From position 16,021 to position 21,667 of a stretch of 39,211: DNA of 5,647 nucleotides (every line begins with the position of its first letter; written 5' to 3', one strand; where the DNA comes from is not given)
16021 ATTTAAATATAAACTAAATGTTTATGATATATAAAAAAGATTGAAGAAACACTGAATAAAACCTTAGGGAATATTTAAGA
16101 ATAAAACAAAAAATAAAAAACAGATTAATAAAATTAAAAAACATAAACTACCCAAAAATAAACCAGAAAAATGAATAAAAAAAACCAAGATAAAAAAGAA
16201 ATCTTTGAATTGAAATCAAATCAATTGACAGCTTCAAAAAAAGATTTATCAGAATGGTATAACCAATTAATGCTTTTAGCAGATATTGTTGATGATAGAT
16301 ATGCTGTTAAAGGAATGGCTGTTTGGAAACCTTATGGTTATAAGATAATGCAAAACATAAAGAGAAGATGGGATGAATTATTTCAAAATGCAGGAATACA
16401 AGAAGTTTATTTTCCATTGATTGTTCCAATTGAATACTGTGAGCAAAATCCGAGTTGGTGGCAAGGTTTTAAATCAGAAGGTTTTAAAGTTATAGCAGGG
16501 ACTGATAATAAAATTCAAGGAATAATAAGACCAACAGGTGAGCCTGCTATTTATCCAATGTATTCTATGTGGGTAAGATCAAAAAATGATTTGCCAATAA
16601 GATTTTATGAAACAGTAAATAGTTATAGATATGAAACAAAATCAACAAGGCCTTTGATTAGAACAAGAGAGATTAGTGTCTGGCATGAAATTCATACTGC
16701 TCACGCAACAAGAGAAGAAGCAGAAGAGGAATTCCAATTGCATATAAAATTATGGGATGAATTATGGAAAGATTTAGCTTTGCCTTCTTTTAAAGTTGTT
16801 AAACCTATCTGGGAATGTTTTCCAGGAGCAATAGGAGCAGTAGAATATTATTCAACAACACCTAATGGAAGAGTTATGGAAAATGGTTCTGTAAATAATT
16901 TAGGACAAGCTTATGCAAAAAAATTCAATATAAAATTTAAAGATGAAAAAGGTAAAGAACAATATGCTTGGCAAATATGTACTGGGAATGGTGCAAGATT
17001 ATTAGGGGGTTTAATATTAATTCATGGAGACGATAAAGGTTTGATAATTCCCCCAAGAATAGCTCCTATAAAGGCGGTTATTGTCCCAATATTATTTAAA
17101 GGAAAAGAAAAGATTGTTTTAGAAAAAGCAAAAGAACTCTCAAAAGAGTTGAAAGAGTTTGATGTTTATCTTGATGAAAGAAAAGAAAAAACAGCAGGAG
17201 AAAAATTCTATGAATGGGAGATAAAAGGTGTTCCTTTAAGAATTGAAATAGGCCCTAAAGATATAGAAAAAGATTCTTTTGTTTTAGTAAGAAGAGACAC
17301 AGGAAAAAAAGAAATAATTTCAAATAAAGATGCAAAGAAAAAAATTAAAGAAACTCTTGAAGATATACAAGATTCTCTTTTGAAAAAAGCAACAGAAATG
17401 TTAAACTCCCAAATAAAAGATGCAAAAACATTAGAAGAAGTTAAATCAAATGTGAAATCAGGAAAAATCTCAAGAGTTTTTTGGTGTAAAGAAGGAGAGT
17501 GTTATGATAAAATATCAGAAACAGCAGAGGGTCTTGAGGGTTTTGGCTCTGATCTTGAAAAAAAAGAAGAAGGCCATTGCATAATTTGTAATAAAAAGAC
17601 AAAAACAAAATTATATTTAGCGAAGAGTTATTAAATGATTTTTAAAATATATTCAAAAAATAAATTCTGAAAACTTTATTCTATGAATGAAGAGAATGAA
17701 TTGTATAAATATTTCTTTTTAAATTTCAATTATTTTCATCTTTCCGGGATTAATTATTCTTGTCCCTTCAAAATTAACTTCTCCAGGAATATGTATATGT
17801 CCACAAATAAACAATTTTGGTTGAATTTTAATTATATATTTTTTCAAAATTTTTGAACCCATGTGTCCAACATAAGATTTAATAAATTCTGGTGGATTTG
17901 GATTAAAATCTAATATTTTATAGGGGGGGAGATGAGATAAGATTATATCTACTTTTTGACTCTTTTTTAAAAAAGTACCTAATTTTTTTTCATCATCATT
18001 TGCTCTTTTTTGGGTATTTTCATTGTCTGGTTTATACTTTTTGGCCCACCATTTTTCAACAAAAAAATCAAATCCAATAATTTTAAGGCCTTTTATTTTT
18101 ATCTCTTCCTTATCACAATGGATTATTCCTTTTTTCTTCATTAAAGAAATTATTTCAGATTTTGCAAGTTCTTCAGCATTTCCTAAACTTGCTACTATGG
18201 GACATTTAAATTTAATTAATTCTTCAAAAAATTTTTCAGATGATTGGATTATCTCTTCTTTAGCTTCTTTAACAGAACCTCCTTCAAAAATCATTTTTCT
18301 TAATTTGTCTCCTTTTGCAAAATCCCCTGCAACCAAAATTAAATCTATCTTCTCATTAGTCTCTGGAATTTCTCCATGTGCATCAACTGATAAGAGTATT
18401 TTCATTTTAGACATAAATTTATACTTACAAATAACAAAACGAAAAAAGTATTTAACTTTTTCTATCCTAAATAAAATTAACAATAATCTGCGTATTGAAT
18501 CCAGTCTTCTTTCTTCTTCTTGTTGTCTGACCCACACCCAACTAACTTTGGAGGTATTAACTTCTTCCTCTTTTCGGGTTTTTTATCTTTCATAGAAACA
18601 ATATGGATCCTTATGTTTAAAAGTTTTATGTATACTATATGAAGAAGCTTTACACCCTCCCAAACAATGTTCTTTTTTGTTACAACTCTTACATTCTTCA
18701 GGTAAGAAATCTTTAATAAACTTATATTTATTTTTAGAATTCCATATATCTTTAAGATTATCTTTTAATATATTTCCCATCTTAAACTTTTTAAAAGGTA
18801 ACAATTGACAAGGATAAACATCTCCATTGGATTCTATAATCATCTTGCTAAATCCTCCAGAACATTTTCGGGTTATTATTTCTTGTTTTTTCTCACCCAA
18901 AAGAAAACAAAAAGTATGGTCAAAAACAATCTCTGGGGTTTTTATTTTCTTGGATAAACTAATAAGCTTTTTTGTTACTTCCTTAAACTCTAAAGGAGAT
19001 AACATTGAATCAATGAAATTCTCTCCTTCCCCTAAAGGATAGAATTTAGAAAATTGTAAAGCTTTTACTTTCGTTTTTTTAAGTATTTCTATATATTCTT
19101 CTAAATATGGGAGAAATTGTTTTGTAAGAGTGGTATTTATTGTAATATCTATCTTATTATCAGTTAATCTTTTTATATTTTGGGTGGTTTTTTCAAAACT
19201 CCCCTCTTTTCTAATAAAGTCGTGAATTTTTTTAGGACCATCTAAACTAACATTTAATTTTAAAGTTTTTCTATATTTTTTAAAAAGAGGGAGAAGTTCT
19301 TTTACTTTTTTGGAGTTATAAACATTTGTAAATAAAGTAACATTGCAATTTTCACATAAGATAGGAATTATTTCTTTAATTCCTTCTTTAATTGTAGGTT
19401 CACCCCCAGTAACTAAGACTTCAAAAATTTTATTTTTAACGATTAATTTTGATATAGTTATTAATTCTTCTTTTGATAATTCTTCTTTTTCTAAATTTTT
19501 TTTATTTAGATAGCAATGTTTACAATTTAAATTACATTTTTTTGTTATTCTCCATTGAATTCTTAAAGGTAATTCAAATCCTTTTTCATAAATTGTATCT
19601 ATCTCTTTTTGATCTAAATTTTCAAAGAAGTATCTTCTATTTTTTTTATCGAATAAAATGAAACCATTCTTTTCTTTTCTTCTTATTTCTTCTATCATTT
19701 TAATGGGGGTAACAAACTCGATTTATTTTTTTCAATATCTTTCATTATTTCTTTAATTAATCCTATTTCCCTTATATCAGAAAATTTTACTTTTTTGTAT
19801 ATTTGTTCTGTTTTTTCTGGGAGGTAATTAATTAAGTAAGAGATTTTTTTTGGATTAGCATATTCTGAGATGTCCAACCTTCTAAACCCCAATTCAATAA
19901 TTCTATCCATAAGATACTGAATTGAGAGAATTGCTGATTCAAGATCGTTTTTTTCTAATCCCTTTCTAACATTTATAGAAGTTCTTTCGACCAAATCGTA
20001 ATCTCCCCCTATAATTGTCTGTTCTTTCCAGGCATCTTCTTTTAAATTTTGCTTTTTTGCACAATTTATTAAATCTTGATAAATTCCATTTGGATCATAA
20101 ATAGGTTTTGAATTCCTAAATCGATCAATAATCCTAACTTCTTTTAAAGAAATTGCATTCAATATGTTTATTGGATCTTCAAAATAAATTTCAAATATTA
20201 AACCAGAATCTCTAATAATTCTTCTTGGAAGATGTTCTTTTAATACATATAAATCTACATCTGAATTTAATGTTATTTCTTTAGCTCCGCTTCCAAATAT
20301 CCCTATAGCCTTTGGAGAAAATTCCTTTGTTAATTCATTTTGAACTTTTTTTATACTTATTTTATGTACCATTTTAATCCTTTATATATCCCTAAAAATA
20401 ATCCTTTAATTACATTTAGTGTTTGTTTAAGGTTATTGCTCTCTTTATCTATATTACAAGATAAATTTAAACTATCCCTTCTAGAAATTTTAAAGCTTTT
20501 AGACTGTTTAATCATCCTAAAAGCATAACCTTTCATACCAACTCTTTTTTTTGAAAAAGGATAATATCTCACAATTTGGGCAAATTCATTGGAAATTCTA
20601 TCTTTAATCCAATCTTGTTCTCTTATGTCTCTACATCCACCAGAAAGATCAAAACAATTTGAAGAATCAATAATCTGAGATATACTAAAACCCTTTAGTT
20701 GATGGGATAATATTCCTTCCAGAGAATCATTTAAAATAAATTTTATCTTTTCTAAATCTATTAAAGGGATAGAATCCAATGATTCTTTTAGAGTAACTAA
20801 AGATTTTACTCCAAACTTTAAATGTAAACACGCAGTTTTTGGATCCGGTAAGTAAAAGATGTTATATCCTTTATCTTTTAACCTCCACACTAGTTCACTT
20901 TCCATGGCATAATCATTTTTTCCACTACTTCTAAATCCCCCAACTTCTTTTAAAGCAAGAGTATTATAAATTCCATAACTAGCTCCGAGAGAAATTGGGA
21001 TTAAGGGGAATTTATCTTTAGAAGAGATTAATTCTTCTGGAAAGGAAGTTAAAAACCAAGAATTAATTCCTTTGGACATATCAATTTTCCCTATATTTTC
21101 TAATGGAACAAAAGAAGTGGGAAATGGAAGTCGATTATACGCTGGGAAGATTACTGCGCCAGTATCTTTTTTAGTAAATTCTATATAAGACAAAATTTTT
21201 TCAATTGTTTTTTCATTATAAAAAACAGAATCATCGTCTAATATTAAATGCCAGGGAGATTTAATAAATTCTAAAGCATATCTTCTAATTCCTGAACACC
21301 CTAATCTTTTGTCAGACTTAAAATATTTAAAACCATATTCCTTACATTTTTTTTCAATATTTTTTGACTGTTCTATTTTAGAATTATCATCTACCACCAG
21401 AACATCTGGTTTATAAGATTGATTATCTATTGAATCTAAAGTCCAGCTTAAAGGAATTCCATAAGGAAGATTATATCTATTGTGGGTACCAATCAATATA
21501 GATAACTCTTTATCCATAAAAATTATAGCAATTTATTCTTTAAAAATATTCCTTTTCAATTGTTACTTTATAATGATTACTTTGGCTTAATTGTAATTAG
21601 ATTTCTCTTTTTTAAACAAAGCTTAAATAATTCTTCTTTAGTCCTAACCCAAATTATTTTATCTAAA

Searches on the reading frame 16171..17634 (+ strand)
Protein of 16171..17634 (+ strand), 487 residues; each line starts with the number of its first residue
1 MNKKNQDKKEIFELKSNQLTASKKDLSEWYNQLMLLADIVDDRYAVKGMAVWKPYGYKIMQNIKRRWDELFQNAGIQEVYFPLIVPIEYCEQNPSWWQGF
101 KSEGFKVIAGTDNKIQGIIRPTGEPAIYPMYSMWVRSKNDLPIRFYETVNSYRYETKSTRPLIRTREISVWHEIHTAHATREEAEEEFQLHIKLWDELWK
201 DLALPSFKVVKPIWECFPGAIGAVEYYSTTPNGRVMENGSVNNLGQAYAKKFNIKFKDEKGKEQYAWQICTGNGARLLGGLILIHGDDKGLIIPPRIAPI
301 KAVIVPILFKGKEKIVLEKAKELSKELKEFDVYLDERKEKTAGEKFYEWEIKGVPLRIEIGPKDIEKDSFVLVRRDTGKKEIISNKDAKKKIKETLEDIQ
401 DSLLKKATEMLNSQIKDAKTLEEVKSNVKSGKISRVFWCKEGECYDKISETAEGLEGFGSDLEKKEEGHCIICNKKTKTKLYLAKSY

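Call 62: find_homologous_proteins(query=window:16171-17634:+, max_evalue=1e-100)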
Query window:16171-17634:+ (487 aa): 686 proteins with E <= 1e-100 among 8000 candidates; the best 120 are listed.
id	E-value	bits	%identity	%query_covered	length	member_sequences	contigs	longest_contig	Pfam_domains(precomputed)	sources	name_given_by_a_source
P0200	0.0e+0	1108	99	100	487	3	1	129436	PF03129.26,PF00587.31,PF09180.17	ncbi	-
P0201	0.0e+0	1042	92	100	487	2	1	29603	PF03129.26,PF00587.31,PF09180.17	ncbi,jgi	jgi:prolyl-tRNA synthetase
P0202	0.0e+0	1041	92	100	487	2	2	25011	PF03129.26,PF00587.31,PF09180.17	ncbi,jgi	jgi:prolyl-tRNA synthetase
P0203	4.1e-292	987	88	98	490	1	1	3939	PF03129.26,PF00587.31,PF09180.17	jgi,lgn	-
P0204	4.2e-253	858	75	99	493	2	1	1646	PF03129.26,PF00587.31,PF09180.17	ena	-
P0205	6.8e-245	831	71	99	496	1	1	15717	PF03129.26,PF00587.31,PF09180.17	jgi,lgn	-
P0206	1.5e-238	811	70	97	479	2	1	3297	PF03129.26,PF00587.31,PF09180.17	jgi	-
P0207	1.6e-238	810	71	97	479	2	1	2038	PF03129.26,PF00587.31,PF09180.17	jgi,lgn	-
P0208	1.1e-235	801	69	97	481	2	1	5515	PF03129.26,PF00587.31,PF09180.17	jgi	jgi:prolyl-tRNA synthetase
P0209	3.8e-234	796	69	97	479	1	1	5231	PF03129.26,PF00587.31,PF09180.17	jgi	jgi:prolyl-tRNA synthetase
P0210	5.3e-231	786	69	98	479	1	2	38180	PF03129.26,PF00587.31,PF09180.17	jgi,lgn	jgi:prolyl-tRNA synthetase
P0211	3.3e-228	776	67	97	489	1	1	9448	PF03129.26,PF00587.31,PF09180.17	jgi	jgi:prolyl-tRNA synthetase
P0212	2.1e-226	770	67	98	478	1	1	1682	PF03129.26,PF00587.31,PF09180.17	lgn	-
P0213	9.3e-226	768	67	97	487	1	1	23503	PF03129.26,PF00587.31,PF09180.17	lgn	-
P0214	6.2e-225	766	67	97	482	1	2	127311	PF03129.26,PF00587.31,PF09180.17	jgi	jgi:prolyl-tRNA synthetase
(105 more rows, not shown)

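Call 63: find_encoding_contigs(protein=P0201, flank=8000, max_places=3)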
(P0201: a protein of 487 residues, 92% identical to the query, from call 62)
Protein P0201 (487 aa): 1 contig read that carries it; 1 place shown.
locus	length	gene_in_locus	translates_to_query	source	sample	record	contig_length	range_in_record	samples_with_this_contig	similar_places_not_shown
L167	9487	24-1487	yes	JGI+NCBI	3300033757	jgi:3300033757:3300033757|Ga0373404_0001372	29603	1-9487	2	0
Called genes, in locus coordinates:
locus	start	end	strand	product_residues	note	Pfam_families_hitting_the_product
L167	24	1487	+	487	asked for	PF00587:tRNA-synt_2b, PF03129:HGTP_anticodon, PF09180:ProRS-C_1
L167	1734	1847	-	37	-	-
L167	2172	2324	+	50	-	-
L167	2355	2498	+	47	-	-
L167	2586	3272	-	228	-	PF00149:Metallophos, PF12850:Metallophos_2 (weak), PF14582:Metallophos_3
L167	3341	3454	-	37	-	-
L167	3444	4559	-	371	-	PF04055:Radical_SAM, PF13186:SPASM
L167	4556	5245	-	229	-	-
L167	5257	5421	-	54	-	-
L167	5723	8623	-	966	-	PF01139:RtcB, PF14890:Intein_splicing, PF01139:RtcB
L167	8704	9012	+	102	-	-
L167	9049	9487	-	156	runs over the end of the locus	PF01951:Archease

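Call 64: find_encoding_contigs(protein=P0202, flank=8000, max_places=3)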
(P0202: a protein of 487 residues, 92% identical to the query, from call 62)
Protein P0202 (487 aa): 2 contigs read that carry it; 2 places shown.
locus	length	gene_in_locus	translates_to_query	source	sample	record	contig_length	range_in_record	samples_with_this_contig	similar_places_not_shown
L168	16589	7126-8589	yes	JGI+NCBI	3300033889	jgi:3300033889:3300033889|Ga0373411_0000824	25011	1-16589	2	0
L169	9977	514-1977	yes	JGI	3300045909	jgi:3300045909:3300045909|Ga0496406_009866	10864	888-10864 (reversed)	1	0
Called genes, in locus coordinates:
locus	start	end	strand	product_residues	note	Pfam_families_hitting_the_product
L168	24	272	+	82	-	PF13192:Thioredoxin_3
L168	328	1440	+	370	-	PF03773:ArsP_1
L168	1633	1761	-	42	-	-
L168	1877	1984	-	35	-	-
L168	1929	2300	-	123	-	-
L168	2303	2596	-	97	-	-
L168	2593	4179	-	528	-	-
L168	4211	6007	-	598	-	-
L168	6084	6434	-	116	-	-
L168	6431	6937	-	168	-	-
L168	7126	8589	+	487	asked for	PF00587:tRNA-synt_2b, PF03129:HGTP_anticodon, PF09180:ProRS-C_1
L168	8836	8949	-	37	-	-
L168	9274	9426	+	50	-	-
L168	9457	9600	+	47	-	-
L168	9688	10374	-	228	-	PF00149:Metallophos, PF12850:Metallophos_2 (weak), PF14582:Metallophos_3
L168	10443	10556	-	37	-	-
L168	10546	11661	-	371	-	PF04055:Radical_SAM, PF13186:SPASM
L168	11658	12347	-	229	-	-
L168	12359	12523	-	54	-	-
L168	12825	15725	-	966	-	PF01139:RtcB, PF14890:Intein_splicing, PF01139:RtcB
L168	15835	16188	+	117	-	-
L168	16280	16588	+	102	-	-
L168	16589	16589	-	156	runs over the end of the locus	PF01951:Archease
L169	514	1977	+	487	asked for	PF00587:tRNA-synt_2b, PF03129:HGTP_anticodon, PF09180:ProRS-C_1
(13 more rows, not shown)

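Call 78: find_encoding_contigs(protein=P0205, flank=9000, max_places=2)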
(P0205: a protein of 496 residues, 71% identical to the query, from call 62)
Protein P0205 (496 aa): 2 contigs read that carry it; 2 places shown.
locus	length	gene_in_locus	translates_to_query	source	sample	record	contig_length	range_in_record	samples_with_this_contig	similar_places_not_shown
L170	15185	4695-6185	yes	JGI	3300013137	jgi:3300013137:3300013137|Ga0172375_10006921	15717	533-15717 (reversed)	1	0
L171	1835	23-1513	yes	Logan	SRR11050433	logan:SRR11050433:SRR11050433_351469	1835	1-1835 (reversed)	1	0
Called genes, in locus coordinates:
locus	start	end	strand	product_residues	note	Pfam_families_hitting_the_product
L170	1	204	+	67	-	?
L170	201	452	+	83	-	-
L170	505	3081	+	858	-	PF01839:FG-GAP (faint), PF13517:FG-GAP_3 (faint)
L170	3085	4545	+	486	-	-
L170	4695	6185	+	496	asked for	PF00587:tRNA-synt_2b, PF03129:HGTP_anticodon, PF09180:ProRS-C_1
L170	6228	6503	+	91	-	-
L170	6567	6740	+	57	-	-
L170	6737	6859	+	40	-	-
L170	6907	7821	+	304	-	-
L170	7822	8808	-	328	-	PF01916:DS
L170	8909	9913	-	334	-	PF01368:DHH, PF02272:DHHA1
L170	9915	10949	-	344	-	PF02457:DAC, PF10635:DisA-linker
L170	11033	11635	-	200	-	PF13549:ATP-grasp_5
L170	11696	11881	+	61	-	-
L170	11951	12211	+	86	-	-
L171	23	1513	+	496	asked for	PF00587:tRNA-synt_2b, PF03129:HGTP_anticodon, PF09180:ProRS-C_1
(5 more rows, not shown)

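Call 79: find_encoding_contigs(protein=P0210, flank=9000, max_places=2)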
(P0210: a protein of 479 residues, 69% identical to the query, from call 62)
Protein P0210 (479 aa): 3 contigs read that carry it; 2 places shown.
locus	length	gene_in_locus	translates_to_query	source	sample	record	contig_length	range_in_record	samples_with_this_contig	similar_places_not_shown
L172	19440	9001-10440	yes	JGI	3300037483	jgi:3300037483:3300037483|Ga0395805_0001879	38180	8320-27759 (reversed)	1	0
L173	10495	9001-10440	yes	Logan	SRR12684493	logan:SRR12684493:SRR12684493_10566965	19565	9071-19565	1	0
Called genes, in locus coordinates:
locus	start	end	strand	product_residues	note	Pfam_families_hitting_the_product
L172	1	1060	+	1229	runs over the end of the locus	-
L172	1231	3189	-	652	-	-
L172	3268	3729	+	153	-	-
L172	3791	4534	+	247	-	PF01048:PNP_UDP_1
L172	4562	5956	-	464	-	PF00404:Dockerin_1 (weak), PF18962:Por_Secre_tail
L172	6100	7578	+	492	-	PF03129:HGTP_anticodon, PF09180:ProRS-C_1 (weak)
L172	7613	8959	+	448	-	PF00474:SSF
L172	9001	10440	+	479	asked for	PF00587:tRNA-synt_2b, PF03129:HGTP_anticodon, PF09180:ProRS-C_1 (weak)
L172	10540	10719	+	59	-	-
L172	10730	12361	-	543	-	-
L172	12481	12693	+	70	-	-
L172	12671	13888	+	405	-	PF02624:YcaO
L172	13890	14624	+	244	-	PF00881:Nitroreductase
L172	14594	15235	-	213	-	-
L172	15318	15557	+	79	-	-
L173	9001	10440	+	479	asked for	PF00587:tRNA-synt_2b, PF03129:HGTP_anticodon, PF09180:ProRS-C_1 (weak)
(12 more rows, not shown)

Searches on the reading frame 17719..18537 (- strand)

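Call 69: search_protein_families(library=ncbifam, proteins=[window:17719-18537:-], max_evalue=0.001)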
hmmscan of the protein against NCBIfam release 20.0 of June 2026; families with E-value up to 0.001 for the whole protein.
window:17719-18537:- (272 aa): 2 families
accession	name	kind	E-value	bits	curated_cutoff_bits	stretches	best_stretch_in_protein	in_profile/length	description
TIGR03729.1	acc_ester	subfamily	0.00019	20.9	148.25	0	166-251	139-221/239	putative phosphoesterase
TIGR00040.1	yfcE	subfamily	0.00024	21.2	56.25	0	233-269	100-136/158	YfcE family phosphodiesterase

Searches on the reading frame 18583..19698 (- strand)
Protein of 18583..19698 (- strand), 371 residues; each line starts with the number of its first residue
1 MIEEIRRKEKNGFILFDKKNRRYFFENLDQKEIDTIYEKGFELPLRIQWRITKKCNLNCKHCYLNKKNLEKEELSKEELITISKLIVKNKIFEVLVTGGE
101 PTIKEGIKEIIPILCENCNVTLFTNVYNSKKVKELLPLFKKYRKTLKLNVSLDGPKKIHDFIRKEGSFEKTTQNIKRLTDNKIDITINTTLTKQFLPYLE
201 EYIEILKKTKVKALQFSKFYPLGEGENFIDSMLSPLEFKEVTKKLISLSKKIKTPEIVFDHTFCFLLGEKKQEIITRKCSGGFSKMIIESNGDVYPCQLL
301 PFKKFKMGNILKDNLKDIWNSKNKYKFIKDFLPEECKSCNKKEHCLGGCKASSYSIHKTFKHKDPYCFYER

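Call 69: search_protein_families(library=ncbifam, proteins=[window:18583-19698:-], max_evalue=0.001)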
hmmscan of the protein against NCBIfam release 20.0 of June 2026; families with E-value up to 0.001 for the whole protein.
window:18583-19698:- (371 aa): 72 families (the best 25 are shown)
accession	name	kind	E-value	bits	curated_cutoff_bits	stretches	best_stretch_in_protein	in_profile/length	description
TIGR04303.1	GeoRSP_rSAM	equivalog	7.8e-41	140.7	400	1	42-368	2-325/325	GeoRSP system radical SAM/SPASM protein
TIGR04545.1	rSAM_ahbD_hemeb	equivalog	8.7e-37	127.3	500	1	47-370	2-338/339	heme b synthase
TIGR04053.2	TIGR04053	equivalog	1.3e-36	126.6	395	2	43-253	6-218/366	TIGR04053 family radical SAM/SPASM domain-containing protein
TIGR03962.1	mycofact_rSAM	equivalog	1.9e-35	122.6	265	1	37-368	4-332/339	mycofactocin radical SAM maturase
TIGR04340.1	rSAM_ACGX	hypoth_equivalog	2.5e-34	119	400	1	47-369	5-339/341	radical SAM/SPASM domain protein, ACGX system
TIGR03942.1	sulfatase_rSAM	equivalog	7.7e-33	114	349.45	1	52-362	8-337/363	anaerobic sulfatase maturase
NF041298.1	rSAM_mat_DynA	equivalog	9.2e-32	110.4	450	1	52-367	8-339/356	dynobactin maturation radical SAM/SPASM protein DynA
TIGR04082.1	rSAM_for_selen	equivalog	1.5e-30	106.4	350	1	46-368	200-516/516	thio(seleno)oxazole modification radical SAM maturase SbtM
TIGR04055.1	rSAM_NirJ2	equivalog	5.1e-30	105.1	500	1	47-370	2-325/326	putative heme d1 biosynthesis radical SAM protein NirJ2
TIGR04250.1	SCM_rSAM_ScmE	equivalog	7.1e-30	104.1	400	2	47-207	5-166/358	SynChlorMet cassette radical SAM/SPASM protein ScmE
TIGR04133.1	rSAM_w_lipo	hypoth_equivalog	1.2e-28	100.1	425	1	47-349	26-331/350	TIGR04133 family radical SAM/SPASM protein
NF012164.0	AlbA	equivalog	2.1e-28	98.9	850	1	29-351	97-409/442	subtilosin maturase AlbA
TIGR04403.1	rSAM_skfB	equivalog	4.4e-28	98.2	300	1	43-340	102-383/402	sporulation killing factor system radical SAM maturase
TIGR04103.1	rSAM_nif11_3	equivalog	1e-26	93.5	725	1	48-369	8-344/412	nif11-class peptide radical SAM maturase 3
NF050035.1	rSAM_WgK_link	exception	2.6e-26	92.5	650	2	42-223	6-188/367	radical SAM/SPASM peptide maturase WgkB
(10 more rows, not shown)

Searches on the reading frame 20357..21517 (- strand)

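Call 69: search_protein_families(library=ncbifam, proteins=[window:20357-21517:-], max_evalue=0.001)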
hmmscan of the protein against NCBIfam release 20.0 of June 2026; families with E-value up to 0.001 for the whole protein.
window:20357-21517:- (386 aa): 3 families
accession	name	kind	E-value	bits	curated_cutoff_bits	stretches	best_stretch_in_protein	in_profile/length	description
NF041875.1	EPS_EpsD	equivalog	9.5e-05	21.9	370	1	5-99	1-92/325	exopolysaccharide biosynthesis glycosyltransferase EpsD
TIGR03965.1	mycofact_glyco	equivalog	0.00044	19.3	280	0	188-226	240-276/467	mycofactocin biosynthesis glycosyltransferase MftF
NF038299.1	EPS_HpsN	equivalog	0.0008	18.5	425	0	5-233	3-221/317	hormogonium polysaccharide biosynthesis glycosyltransferase HpsN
